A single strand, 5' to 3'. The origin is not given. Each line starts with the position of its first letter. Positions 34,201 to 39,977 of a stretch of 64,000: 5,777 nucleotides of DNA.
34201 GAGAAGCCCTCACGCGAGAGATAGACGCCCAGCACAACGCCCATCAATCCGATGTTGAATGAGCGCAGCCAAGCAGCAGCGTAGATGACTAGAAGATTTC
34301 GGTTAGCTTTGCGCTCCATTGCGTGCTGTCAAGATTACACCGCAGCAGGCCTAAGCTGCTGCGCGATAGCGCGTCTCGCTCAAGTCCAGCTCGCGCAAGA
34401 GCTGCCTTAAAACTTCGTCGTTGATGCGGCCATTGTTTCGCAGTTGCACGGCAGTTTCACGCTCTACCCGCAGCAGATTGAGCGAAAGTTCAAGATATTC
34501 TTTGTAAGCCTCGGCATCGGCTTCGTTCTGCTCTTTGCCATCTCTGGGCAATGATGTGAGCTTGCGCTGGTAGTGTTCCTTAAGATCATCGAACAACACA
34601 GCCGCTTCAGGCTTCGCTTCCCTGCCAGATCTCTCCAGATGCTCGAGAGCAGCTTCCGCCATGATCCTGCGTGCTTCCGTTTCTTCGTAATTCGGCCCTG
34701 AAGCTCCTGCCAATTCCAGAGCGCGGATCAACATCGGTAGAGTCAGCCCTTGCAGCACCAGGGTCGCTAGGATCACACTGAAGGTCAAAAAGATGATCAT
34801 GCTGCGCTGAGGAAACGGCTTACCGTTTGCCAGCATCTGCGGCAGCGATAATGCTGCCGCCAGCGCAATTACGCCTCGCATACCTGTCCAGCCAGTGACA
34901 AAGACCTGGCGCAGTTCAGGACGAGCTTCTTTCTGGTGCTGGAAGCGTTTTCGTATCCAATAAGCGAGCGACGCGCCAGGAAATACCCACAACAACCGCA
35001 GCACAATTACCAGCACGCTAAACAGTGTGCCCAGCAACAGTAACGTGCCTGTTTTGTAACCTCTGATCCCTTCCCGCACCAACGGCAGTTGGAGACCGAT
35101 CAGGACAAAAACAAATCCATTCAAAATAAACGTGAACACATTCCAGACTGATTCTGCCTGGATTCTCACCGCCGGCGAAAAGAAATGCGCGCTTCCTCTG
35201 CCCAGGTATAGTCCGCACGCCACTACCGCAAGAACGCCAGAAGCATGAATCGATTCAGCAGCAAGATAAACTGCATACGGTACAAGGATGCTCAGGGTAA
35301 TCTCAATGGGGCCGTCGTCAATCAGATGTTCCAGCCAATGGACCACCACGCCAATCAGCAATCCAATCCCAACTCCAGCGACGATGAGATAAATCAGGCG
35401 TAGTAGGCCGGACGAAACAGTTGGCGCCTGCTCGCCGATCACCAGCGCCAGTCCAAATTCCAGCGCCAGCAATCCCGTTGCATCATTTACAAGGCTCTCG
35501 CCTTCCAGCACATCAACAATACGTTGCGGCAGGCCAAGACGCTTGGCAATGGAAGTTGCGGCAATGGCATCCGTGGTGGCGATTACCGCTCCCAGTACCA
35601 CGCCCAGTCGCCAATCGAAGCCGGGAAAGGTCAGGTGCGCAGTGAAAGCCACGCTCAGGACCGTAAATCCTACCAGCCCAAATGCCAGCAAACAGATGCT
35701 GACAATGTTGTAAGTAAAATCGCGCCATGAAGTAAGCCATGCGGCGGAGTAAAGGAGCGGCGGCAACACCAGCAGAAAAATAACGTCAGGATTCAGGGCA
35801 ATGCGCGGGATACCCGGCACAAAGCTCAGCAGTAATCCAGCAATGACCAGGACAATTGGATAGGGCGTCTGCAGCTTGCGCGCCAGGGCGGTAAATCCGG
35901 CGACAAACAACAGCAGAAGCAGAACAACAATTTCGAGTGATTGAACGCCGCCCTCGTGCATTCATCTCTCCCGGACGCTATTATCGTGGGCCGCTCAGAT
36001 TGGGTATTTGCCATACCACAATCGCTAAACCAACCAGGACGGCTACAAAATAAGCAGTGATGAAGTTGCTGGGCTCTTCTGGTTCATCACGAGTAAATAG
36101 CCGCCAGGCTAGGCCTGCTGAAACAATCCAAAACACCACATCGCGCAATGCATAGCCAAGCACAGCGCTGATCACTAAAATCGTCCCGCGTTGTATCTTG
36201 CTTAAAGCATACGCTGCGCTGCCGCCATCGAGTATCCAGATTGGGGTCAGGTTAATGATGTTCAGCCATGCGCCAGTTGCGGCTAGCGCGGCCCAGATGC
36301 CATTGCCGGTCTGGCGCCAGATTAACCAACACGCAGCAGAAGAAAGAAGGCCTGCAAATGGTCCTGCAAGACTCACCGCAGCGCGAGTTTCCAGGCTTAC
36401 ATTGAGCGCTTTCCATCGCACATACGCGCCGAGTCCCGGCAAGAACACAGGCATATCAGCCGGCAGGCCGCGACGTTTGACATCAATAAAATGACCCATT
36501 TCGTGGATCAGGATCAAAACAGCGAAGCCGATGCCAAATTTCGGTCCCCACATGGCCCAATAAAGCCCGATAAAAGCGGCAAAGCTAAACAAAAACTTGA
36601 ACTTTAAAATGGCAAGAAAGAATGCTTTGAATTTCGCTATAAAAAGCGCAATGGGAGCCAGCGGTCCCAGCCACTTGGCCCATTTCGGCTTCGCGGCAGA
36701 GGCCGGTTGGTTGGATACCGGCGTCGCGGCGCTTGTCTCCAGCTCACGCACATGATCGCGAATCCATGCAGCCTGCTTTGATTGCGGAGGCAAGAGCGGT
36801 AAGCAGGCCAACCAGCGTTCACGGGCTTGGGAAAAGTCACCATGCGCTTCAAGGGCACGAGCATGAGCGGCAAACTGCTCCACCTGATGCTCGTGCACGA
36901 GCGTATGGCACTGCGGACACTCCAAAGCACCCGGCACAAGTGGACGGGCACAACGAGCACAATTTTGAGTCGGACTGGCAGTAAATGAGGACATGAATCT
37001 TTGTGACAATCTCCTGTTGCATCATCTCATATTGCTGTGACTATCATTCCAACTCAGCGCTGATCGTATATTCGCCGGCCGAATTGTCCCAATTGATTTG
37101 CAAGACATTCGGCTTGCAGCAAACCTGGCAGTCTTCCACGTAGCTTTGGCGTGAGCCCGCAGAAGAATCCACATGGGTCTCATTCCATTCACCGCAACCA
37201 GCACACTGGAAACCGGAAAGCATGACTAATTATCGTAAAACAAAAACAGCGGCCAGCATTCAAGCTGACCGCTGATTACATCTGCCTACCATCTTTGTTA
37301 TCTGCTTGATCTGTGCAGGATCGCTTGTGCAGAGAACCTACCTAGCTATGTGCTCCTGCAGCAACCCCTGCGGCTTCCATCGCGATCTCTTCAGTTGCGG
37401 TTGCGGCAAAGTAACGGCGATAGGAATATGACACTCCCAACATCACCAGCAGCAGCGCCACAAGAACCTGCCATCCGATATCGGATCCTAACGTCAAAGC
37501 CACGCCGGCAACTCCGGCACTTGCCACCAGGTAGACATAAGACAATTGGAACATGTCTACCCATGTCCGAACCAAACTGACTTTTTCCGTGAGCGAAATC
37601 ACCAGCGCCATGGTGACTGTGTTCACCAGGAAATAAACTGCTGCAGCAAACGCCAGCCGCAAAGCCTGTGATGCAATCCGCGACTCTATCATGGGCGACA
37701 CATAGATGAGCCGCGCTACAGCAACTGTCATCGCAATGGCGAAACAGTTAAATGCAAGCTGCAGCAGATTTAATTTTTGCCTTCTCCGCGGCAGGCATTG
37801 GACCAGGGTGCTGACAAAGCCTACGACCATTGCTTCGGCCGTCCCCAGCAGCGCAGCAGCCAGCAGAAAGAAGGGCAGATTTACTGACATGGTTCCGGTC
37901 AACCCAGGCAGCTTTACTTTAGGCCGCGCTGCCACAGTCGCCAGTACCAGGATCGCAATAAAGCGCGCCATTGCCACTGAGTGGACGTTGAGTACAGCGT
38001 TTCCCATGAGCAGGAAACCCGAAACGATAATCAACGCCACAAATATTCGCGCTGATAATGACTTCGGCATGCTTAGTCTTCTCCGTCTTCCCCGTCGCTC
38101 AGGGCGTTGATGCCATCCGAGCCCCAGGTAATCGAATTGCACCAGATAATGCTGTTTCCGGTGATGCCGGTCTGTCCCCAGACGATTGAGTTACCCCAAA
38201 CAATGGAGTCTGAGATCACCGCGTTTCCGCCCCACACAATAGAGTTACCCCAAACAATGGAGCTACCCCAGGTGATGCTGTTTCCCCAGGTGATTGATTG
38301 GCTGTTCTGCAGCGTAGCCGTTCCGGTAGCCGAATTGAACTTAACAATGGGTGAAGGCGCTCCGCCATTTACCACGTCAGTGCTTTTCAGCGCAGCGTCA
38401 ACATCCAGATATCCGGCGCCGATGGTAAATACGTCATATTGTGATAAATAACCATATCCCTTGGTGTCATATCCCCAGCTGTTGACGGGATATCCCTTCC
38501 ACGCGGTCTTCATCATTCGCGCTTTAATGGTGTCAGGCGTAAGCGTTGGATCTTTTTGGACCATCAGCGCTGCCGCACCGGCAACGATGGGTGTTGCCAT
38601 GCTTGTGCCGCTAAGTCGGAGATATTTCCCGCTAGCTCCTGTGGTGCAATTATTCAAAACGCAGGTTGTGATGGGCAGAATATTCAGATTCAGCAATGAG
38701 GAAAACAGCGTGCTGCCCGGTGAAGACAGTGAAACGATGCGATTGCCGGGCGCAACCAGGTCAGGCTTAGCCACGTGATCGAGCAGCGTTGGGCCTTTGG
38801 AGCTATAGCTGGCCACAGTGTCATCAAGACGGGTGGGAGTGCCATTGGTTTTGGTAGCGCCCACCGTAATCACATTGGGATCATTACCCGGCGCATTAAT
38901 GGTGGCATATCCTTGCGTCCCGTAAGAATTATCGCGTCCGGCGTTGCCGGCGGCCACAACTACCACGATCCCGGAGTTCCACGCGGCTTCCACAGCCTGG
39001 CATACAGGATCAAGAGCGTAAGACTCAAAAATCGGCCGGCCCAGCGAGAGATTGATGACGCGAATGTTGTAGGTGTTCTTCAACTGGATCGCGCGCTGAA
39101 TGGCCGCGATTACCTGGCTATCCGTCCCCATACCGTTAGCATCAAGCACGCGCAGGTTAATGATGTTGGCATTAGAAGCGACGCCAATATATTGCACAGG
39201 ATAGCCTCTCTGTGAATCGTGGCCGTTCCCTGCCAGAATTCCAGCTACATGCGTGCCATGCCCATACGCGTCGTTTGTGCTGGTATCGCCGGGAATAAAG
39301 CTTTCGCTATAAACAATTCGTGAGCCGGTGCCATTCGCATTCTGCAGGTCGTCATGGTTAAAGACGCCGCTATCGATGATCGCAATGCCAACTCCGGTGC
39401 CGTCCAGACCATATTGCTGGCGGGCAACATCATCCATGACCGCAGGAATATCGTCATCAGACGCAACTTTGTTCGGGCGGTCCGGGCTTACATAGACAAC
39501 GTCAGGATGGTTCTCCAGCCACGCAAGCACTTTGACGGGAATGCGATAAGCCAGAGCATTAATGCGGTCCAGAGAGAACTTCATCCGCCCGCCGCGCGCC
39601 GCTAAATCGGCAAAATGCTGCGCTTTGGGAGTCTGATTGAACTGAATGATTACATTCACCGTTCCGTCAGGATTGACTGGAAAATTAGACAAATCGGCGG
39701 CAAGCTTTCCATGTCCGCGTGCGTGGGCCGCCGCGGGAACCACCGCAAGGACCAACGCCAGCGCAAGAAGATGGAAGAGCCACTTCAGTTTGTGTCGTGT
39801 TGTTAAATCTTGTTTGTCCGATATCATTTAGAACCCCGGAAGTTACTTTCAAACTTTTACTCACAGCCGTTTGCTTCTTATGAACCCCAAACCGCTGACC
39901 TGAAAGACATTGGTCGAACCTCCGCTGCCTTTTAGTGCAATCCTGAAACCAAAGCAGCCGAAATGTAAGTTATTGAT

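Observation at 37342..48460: Candidate c-di-GMP / sigma-54 circuit linking a PilZ-tailed enhancer-binding protein to a secreted protease and a peptide importer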

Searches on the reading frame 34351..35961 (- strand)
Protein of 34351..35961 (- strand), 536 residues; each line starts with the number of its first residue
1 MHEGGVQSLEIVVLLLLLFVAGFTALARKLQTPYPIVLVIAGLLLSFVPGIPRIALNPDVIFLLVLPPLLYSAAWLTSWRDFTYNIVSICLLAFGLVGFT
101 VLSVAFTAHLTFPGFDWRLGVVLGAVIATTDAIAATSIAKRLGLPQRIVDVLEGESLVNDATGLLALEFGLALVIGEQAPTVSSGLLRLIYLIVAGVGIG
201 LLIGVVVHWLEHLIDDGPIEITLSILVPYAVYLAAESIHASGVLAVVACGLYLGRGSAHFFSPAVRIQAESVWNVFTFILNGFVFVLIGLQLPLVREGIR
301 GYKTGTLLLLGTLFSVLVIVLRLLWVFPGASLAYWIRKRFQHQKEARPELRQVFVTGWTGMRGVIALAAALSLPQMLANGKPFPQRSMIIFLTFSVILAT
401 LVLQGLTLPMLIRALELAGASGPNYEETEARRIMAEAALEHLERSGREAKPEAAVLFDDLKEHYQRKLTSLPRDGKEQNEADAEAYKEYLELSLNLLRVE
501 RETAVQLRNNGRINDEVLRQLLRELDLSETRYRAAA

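Call 3: search_protein_families(library=pfam, proteins=[window:34351-35961:-], max_evalue=0.01)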
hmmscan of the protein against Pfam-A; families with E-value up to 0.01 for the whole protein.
window:34351-35961:- (536 aa): 1 family
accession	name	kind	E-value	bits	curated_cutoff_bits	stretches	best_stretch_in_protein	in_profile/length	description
PF00999.27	Na_H_Exchanger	-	2.4e-56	191.6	26.2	1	16-412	2-373/375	Sodium/hydrogen exchanger, transmembrane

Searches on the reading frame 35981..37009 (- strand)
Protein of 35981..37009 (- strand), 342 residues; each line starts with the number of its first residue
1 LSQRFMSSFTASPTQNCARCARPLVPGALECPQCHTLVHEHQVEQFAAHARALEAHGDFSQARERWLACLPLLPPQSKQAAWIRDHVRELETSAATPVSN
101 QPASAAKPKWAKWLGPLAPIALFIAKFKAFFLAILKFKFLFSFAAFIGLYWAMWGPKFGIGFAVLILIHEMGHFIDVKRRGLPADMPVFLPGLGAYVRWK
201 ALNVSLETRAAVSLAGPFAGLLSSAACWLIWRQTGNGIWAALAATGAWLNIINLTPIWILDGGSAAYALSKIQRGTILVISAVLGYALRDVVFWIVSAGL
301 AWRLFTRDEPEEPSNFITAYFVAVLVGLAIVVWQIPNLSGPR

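Call 3: search_protein_families(library=pfam, proteins=[window:35981-37009:-], max_evalue=0.01)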
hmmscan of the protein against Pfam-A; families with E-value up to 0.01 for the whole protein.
window:35981-37009:- (342 aa): 1 family
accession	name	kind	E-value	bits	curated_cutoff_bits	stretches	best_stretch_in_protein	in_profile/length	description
PF02163.28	Peptidase_M50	-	3.8e-13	49.7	27.2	2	158-230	2-99/221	Peptidase family M50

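Call 50: search_protein_families(library=ncbifam, proteins=[window:35981-37009:-], max_evalue=0.001)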
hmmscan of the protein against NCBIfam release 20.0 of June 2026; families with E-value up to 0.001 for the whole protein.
window:35981-37009:- (342 aa): 1 family
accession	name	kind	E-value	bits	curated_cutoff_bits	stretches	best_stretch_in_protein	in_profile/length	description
TIGR00054.1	TIGR00054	equivalog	0.00031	19.7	147.55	0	162-182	13-33/421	RIP metalloprotease RseP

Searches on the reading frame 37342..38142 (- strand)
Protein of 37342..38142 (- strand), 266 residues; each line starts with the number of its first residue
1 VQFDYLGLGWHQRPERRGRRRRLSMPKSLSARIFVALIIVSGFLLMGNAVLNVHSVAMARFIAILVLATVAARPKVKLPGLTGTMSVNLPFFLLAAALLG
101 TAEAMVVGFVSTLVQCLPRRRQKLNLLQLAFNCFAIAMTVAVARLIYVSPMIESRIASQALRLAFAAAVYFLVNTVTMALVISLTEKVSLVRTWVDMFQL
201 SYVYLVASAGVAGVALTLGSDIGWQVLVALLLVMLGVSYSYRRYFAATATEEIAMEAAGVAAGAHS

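Call 3: search_protein_families(library=pfam, proteins=[window:37342-38142:-], max_evalue=0.01)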
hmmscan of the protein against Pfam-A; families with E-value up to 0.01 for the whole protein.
window:37342-38142:- (266 aa): 1 family
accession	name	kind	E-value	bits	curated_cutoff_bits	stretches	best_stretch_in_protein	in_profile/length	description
PF20972.2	MASE9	-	2.4e-06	28.1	24.3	1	69-200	36-159/203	MASE9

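Call 50: search_protein_families(library=ncbifam, proteins=[window:37342-38142:-], max_evalue=0.001)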
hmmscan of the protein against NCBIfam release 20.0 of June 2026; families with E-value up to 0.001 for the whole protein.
window:37342-38142:- (266 aa): 0 families

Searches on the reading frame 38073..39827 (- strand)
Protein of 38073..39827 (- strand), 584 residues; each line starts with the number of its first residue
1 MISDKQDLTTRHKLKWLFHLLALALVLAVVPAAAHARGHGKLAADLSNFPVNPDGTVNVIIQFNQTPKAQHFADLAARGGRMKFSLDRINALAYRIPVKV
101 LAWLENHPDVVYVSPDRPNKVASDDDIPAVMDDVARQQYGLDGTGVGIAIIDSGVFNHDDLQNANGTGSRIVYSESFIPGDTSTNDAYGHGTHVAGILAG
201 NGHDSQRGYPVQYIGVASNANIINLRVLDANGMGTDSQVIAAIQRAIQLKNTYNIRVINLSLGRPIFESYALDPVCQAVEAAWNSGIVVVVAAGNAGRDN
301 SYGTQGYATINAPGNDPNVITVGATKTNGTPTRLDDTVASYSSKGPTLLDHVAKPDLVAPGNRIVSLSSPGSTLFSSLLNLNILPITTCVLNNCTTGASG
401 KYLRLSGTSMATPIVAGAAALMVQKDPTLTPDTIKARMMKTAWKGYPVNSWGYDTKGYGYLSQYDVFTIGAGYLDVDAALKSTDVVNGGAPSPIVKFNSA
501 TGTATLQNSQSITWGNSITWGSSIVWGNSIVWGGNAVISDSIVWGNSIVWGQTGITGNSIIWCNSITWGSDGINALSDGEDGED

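Call 3: search_protein_families(library=pfam, proteins=[window:38073-39827:-], max_evalue=0.01)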
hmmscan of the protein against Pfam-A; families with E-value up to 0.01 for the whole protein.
window:38073-39827:- (584 aa): 1 family
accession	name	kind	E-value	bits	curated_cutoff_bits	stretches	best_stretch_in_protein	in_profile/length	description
PF00082.27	Peptidase_S8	-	7.3e-54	183.5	21.8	1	143-447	1-274/288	Subtilase family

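Call 50: search_protein_families(library=ncbifam, proteins=[window:38073-39827:-], max_evalue=0.001)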
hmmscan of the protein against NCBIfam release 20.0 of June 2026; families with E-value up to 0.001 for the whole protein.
window:38073-39827:- (584 aa): 7 families
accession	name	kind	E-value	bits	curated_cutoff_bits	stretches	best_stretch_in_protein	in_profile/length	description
TIGR03921.1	T7SS_mycosin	equivalog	5e-43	147.6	278.75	1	142-463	11-281/353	type VII secretion-associated serine protease mycosin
NF040809.1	germ_prot_CspBA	exception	4.7e-16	57.6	1250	2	183-300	717-828/1099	bifunctional germination protease/germinant receptor pseudoprotease CspBA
NF033595.1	denti_PrtP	equivalog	1.5e-15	56.9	300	1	257-460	341-493/606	dentilisin complex serine proteinase subunit PrtP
NF042956.1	IteS_antiphage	equivalog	4.8e-15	54.9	900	1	148-442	259-533/747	S8 family anti-phage peptidase IteS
NF040553.1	SGO_0316_fam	subfamily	2.5e-14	52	1400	1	177-326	347-500/1486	SGO_0316/SGO_0317 family LPXTG-anchored serine peptidase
NF049966.1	QH_SP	equivalog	2.2e-13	50.1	165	1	148-297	2-126/219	subtilisin-like serine protease QhpE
TIGR03895.1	protease_PatA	subfamily_domain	2.2e-12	46.5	421.05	1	190-345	1-139/606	PatA/PatG family cyanobactin maturation protease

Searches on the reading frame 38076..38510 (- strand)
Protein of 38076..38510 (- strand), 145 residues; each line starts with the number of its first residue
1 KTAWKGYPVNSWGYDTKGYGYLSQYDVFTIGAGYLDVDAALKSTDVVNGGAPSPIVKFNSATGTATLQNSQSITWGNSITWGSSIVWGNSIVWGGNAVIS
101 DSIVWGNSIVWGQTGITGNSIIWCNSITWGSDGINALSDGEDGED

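Call 67: predict_structure(protein=window:38076-38510:-)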
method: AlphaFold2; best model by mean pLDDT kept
length: 145 residues; sequences in the alignment: 1
mean_pLDDT: 47.0   pTM: 0.47
mean pLDDT of the five models: 47.0, 39.4, 39.1, 36.5, 33.6
residues with pLDDT >= 90: 0; 70-90: 13; 50-70: 50; < 50: 82
segments of 3 or more residues with pLDDT < 50: 1-66, 68-72, 76-78, 138-140
pLDDT, mean of each block of 10 residues (from residue 1): 29 34 32 29 29 38 42 49 58 61 68 62 74 50 49
secondary structure, 60 per line:
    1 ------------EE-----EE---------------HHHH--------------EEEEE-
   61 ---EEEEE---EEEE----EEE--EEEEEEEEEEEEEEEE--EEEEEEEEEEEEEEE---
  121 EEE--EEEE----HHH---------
elements in order: H37-40 E55-59 E64-68 E72-75 E80-82 E85-100 E103-117 E121-123 E126-129
